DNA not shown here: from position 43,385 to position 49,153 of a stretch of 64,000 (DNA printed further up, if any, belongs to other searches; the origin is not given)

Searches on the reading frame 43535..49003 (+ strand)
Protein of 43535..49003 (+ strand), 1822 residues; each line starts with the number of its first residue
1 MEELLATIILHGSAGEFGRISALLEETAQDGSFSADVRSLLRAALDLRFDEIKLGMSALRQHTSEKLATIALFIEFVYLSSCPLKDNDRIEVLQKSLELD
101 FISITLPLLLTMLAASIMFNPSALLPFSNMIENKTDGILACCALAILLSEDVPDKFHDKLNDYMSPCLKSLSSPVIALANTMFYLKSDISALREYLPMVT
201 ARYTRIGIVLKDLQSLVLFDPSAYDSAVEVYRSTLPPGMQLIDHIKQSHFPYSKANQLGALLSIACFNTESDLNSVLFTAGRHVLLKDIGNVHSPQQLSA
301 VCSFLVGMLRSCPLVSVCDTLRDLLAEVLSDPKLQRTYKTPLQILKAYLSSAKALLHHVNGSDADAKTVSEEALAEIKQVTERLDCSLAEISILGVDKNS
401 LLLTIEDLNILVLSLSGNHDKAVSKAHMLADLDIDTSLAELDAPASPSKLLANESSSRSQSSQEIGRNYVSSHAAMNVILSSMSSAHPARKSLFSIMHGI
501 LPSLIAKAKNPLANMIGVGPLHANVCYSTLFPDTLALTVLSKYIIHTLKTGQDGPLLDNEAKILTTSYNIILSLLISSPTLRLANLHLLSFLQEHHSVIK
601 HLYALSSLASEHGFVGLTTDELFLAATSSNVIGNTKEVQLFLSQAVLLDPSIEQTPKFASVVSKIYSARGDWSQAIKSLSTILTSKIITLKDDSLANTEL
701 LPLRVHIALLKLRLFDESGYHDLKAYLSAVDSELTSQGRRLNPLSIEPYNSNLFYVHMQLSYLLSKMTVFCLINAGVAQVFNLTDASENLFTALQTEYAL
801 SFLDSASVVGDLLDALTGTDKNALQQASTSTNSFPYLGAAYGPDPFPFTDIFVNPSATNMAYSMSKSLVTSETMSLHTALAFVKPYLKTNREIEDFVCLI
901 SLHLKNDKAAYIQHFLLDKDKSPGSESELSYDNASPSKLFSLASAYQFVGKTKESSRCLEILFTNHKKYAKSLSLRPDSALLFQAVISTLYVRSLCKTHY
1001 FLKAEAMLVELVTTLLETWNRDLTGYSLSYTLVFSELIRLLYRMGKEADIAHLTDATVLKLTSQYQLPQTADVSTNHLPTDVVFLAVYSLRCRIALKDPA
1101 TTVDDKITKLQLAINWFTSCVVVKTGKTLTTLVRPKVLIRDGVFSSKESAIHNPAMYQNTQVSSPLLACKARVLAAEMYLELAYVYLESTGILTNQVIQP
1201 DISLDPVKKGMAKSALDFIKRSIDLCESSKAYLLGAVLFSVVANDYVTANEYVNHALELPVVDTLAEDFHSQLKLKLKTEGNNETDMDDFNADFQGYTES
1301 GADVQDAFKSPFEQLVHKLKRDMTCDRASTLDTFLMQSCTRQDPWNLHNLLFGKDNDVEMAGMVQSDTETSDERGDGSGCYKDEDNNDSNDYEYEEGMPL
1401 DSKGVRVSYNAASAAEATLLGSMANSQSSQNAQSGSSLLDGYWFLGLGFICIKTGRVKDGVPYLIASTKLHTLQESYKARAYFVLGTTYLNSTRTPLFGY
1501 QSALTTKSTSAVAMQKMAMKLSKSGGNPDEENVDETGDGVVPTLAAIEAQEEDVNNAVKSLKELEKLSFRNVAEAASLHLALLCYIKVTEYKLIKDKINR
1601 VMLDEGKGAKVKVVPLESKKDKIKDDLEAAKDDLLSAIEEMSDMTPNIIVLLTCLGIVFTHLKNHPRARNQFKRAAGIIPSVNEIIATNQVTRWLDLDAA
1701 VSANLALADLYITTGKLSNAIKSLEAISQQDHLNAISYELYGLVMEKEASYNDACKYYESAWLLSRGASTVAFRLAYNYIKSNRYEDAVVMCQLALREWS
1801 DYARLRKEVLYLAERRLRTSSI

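Call 86: search_protein_families(library=pfam, proteins=[window:43535-49003:+], max_evalue=0.0001)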
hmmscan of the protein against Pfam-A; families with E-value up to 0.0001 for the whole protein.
window:43535-49003:+ (1822 aa): 4 families
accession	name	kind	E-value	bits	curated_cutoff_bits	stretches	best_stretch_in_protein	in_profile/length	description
PF25063.1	ARM_TT21_C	-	2.6e-30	106.3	35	1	1622-1811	32-206/209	Tetratricopeptide repeat protein 21 C-terminal ARM domain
PF14559.12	TPR_19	-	1.2e-07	32.4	25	0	1750-1798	6-54/68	Tetratricopeptide repeat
PF07719.23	TPR_2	-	1.2e-06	28.7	27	0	1772-1797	4-29/34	Tetratricopeptide repeat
PF13424.12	TPR_12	-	5.2e-06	27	30.1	0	1446-1490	8-56/77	Tetratricopeptide repeat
